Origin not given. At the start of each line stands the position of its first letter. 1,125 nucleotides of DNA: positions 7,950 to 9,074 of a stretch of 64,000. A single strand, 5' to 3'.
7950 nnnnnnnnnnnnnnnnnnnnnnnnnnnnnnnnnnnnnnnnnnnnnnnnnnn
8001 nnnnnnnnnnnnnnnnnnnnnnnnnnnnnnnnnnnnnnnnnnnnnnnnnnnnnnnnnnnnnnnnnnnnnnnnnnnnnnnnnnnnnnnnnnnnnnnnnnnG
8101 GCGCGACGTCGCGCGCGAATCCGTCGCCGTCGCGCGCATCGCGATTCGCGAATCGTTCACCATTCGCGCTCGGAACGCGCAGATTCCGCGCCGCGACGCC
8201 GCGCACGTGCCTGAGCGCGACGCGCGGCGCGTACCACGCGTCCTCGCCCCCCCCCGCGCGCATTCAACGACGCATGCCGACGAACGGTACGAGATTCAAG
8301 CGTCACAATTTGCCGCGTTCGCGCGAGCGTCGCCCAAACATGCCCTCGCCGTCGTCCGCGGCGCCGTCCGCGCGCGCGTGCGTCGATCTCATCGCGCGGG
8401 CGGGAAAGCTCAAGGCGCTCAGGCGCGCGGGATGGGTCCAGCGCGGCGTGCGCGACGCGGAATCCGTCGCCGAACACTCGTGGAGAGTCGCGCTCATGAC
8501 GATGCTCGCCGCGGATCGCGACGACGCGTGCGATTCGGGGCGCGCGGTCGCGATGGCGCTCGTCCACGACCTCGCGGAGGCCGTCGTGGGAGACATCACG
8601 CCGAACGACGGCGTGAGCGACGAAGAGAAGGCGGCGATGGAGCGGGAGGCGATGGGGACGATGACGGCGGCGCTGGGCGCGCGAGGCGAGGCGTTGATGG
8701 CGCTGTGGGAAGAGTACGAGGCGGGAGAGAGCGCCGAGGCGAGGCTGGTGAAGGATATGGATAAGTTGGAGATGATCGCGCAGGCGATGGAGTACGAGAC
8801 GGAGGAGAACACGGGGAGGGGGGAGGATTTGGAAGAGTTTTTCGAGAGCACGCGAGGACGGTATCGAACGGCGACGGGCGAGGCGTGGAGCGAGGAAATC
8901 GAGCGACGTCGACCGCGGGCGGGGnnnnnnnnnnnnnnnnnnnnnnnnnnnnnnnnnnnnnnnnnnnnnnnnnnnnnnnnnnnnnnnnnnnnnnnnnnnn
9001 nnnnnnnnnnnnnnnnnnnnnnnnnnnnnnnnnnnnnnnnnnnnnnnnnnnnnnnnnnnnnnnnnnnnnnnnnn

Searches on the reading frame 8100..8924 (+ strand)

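Call 40: search_protein_families(library=pfam, max_evalue=0.01, proteins=[window:8100-8924:+])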
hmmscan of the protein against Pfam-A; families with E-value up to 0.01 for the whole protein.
window:8100-8924:+ (275 aa): 4 families
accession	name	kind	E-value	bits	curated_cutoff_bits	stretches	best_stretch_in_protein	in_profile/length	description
PF13023.12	HD_3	-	8.6e-48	162.8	22.5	1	101-258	1-160/165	HD domain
PF12917.13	YfbR-like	-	4.9e-11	43.1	25.9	1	102-238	7-150/182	5'-deoxynucleotidase YfbR-like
PF01966.28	HD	-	5.6e-10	40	22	1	123-225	1-115/116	HD domain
PF08668.18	HDOD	-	0.0043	17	22.9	1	115-194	87-174/196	HDOD domain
